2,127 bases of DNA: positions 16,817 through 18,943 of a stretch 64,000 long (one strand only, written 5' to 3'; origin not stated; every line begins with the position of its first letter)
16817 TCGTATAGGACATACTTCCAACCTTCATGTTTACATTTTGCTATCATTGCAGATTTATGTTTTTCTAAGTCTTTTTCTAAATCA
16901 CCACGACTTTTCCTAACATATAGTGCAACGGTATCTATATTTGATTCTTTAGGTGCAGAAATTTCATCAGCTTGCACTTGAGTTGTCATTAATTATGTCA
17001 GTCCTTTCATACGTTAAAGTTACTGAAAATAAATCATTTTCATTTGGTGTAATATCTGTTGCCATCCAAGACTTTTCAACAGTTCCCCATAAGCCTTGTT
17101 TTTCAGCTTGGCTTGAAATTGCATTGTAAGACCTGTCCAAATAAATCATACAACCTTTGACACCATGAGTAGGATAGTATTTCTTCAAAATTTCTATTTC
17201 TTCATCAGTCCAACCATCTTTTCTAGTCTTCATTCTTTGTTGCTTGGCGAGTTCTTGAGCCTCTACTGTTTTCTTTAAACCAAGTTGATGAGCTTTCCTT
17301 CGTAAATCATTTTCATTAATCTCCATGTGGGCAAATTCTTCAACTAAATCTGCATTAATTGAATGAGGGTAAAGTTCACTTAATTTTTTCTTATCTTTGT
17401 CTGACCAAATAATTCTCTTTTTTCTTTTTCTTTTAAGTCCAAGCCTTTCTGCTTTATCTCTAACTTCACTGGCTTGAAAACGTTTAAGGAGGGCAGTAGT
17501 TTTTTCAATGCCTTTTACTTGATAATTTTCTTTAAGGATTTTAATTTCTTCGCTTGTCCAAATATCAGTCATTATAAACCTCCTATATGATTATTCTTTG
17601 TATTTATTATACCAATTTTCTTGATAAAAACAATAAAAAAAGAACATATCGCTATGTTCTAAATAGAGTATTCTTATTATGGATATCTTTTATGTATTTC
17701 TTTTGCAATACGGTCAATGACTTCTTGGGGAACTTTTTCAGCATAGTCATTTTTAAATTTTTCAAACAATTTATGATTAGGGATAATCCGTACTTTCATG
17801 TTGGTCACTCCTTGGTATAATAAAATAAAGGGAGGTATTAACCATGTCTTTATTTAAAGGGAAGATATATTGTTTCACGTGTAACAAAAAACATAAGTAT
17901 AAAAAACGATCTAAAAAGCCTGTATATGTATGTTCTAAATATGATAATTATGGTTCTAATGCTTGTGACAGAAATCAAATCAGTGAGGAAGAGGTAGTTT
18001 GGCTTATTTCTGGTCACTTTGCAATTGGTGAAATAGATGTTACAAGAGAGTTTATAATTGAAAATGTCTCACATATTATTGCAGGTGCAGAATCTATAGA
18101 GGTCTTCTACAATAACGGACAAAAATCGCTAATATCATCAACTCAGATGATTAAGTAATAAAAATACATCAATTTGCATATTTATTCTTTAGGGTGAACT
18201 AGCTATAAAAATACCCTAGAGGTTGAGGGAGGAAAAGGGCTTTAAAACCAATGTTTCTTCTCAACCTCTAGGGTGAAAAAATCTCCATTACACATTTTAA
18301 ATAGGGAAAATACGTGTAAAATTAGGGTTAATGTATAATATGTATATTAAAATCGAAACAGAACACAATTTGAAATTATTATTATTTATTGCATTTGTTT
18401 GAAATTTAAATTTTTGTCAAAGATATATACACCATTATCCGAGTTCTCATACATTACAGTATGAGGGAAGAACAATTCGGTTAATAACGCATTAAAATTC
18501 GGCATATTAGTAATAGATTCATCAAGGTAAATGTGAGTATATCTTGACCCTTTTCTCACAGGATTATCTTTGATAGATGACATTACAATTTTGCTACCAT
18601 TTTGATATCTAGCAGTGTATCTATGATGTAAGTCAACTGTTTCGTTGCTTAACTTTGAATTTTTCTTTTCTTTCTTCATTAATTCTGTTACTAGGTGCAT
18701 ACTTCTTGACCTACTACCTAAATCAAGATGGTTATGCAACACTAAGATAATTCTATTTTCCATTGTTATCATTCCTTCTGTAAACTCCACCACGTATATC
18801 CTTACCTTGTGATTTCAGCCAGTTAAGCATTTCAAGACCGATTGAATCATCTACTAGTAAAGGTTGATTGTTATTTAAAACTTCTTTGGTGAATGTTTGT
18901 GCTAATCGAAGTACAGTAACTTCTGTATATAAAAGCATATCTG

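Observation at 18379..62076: Family of 18 or more conserved promoter-embedded elements (SPBRE-like): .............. at a fixed position within sigmaA-type promoter spacers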

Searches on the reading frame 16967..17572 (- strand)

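Call 57: search_protein_families(library=pfam, proteins=[window:16967-17572:-], max_evalue=0.01)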
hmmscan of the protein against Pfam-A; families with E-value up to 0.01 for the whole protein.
window:16967-17572:- (201 aa): 2 families
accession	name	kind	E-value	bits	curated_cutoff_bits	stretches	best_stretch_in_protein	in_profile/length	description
PF22983.1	RM8_Med14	-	0.0011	19.5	27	0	112-135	48-71/74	Mediator of RNA polymerase II transcription subunit 14, RM8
PF00249.37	Myb_DNA-binding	-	0.0013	19.2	24.4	0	119-139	2-21/46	Myb-like DNA-binding domain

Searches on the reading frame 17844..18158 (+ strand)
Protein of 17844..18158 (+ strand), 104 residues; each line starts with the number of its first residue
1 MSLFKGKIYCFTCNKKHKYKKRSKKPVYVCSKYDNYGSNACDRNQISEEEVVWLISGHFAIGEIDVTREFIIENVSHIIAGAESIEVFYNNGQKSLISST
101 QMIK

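Call 57: search_protein_families(library=pfam, proteins=[window:17844-18158:+], max_evalue=0.01)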
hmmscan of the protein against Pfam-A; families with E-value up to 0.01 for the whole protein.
window:17844-18158:+ (104 aa): 2 families
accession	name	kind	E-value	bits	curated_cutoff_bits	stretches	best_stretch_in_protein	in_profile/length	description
PF13408.12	Zn_ribbon_recom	-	5.5e-09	36.7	25.3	1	3-51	1-49/58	Recombinase zinc beta ribbon domain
PF12955.13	Vps3844_C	-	0.0066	17.1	27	0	9-57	32-76/104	Vacuolar sorting protein Vps3844, C-terminal domain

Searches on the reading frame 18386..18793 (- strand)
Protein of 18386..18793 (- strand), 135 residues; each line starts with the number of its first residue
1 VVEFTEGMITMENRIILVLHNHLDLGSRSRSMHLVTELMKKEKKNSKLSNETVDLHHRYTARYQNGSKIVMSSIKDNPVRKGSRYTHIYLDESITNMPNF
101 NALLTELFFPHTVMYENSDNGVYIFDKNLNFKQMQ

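Call 57: search_protein_families(library=pfam, proteins=[window:18386-18793:-], max_evalue=0.01)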
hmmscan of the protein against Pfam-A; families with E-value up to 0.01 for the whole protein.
window:18386-18793:- (135 aa): 0 families
